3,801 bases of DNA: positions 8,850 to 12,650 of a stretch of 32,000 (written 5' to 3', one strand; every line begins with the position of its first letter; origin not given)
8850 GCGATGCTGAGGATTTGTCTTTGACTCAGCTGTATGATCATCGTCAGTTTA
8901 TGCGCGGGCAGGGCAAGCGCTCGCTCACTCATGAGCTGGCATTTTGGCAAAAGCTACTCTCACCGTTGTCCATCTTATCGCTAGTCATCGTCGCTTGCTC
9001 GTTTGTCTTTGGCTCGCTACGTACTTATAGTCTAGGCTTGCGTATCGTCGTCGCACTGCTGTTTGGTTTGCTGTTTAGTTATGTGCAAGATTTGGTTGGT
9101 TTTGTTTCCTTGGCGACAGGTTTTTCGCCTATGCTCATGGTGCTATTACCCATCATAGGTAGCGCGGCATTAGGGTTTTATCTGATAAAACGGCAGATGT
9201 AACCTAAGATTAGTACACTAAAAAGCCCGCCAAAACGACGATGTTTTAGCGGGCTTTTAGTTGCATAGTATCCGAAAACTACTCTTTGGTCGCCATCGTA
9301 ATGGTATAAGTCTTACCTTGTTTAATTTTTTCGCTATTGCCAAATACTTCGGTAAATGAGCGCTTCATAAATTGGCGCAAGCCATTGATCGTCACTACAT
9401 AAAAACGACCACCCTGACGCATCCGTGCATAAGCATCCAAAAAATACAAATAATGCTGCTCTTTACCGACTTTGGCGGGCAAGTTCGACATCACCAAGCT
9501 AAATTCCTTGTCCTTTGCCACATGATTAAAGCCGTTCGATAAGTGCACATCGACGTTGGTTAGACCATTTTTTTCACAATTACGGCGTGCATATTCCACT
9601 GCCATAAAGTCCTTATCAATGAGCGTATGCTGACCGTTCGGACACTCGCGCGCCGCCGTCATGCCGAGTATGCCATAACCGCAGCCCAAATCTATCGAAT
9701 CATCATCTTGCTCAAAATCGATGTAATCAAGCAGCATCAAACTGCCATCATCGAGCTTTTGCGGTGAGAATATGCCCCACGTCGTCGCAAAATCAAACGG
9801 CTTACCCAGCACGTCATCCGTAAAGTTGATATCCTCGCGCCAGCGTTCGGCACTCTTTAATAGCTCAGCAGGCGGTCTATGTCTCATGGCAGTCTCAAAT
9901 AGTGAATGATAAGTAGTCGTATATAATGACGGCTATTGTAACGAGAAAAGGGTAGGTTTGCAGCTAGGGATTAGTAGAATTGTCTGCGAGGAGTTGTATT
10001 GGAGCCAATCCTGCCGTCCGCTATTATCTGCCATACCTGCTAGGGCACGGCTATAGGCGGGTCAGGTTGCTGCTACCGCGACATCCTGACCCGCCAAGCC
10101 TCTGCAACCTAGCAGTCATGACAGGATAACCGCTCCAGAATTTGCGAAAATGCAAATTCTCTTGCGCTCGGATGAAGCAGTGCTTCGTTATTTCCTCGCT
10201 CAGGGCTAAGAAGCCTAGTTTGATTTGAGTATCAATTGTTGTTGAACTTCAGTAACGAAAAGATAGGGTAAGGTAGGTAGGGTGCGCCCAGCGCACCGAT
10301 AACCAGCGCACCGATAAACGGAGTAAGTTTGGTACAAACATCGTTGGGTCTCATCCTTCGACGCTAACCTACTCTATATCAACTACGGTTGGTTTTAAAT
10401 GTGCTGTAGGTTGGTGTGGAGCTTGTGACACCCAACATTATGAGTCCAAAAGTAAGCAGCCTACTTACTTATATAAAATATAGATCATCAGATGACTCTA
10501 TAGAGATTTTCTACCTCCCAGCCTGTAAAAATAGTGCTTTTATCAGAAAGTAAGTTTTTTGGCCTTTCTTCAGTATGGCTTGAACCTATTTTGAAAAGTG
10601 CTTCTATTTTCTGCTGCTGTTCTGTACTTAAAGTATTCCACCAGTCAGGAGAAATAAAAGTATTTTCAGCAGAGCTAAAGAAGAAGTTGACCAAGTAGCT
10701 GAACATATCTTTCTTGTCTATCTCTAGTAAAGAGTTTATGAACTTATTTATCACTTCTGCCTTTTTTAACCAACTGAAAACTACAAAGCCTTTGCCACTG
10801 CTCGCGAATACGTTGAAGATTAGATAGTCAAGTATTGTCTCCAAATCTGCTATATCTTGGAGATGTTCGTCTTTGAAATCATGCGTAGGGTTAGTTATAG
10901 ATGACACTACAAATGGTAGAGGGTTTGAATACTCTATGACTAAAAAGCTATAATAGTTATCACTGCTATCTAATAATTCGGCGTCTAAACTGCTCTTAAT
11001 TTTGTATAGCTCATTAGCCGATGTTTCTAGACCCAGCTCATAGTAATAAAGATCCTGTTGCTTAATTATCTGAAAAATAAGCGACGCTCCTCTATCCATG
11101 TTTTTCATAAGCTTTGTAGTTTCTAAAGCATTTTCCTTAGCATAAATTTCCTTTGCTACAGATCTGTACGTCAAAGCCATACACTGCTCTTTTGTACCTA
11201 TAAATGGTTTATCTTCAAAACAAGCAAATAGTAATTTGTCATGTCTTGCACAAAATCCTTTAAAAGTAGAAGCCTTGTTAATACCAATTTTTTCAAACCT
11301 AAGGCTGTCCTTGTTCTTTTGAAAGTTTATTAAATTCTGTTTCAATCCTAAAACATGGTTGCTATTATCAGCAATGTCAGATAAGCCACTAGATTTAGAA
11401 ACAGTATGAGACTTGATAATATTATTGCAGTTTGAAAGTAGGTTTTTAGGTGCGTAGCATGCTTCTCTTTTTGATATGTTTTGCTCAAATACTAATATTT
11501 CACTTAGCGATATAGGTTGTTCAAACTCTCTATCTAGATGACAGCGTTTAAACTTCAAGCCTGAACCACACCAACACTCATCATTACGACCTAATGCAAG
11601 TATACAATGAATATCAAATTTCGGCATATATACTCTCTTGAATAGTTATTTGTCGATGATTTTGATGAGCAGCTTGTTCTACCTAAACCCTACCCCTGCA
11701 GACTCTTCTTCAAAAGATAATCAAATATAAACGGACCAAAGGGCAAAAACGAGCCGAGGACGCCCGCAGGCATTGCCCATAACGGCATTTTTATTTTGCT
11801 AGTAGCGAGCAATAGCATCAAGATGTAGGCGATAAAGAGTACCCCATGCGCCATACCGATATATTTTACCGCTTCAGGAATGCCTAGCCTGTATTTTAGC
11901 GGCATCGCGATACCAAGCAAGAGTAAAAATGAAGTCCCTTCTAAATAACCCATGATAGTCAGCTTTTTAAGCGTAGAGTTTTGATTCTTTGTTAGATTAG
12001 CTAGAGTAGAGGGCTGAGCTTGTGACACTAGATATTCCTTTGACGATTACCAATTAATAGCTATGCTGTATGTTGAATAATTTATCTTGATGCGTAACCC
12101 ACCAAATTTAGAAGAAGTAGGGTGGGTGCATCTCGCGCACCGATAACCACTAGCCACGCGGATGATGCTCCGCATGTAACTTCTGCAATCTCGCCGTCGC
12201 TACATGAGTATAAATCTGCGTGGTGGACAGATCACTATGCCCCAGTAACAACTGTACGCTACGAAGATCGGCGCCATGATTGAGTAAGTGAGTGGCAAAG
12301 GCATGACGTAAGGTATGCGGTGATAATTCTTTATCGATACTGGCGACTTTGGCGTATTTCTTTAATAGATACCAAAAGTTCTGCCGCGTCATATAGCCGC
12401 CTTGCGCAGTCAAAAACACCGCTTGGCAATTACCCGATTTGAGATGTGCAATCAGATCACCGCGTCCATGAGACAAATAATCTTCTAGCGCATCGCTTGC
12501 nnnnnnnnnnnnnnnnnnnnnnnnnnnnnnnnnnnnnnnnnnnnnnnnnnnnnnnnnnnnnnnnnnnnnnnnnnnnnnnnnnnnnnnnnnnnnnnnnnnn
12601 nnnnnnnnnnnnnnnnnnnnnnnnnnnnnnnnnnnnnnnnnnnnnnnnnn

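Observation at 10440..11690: AT-rich orphan gene for a SEC-C-motif protein wedged into a housekeeping block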

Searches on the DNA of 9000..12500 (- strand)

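Call 31: search_rna_families(source=window, start=9000, end=12500, threshold=evalue, max_evalue=1)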
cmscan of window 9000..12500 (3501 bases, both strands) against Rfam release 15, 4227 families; matches with E-value up to 1: 4.
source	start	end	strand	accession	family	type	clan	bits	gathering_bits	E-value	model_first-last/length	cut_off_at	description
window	10037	10115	-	RF03703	mir-3622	Gene; miRNA;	-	24.5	78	0.28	1-84/84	no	mir-3622 microRNA precursor family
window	10037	10115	+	RF03703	mir-3622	Gene; miRNA;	-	22.2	78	1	1-84/84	no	mir-3622 microRNA precursor family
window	9169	9262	+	RF00506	Thr_leader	Cis-reg; leader;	-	21.3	55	0.83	1-118/118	no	Threonine operon leader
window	9174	9259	-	RF02424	Bp2_287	Gene; sRNA;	-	19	70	0.3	1-174/174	no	Burkholderia sRNA Bp2_Cand287_SIPHT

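Call 67: search_dna_similar(query=L095:8986-10125:+, collection=ecoli_genomes, mode=near, max_rows=12, rows=spread)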
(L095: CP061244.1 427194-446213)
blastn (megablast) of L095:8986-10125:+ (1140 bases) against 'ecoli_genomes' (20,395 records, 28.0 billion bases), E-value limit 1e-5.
Records with a match: 92; places in all: 95; records where one place covers at least 80% of the query: 89.
Genomes with a match: 92 of 5426; with a place that covers at least 80% of the query: 89. Places per genome that has any: lowest 1, median 1, highest 2. On chromosomes: 95 places; on plasmids: 0.
Best place of each record, by identity: >=99% 80; 80-90% 12.
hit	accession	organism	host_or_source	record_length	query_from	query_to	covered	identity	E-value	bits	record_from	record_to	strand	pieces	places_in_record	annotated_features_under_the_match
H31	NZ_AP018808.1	Escherichia coli strain E2865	Bos taurus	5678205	1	1140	100%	100.0%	0e+0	2106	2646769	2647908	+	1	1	YecA family protein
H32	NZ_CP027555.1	Escherichia coli strain 2013C-3513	Homo sapiens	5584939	1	1140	100%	100.0%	0e+0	2106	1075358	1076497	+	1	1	YecA family protein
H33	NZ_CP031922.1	Escherichia coli O26:H11 strain FWSEC0001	Homo sapiens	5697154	1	1140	100%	100.0%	0e+0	2106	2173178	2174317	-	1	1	YecA family protein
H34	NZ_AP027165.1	Escherichia coli strain H19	Homo sapiens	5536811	1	1140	100%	100.0%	0e+0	2106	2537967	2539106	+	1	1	YecA family protein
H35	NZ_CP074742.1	Escherichia coli strain RM6927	Homo sapiens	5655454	1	1140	100%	100.0%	0e+0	2106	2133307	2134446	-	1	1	YecA family protein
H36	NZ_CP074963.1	Escherichia coli strain 00_3305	Homo sapiens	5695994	1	1140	100%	100.0%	0e+0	2106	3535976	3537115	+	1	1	YecA family protein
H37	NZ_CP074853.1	Escherichia coli strain 7_11_88A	fly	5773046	1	1140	100%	100.0%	0e+0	2106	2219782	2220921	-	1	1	YecA family protein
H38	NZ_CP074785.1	Escherichia coli strain 95_0274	bovine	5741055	1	1140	100%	100.0%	0e+0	2106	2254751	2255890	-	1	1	YecA family protein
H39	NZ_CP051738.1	Escherichia coli strain SCU-105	Homo sapiens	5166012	1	1140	100%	99.8%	0e+0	2095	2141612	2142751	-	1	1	YecA family protein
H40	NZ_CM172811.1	Escherichia coli strain FCI1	Homo sapiens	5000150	1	1140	100%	99.6%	0e+0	2078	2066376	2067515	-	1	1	YecA family protein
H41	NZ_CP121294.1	Escherichia coli O155:H21 strain NWU_1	North West province, South Africa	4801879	1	1140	100%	87.3%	0e+0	1303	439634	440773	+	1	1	SEC-C domain-containing protein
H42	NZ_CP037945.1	Escherichia coli strain CFSAN027346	Homo sapiens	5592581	1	644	56%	100.0%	0e+0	1190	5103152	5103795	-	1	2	SEC-C metal-binding domain-containing protein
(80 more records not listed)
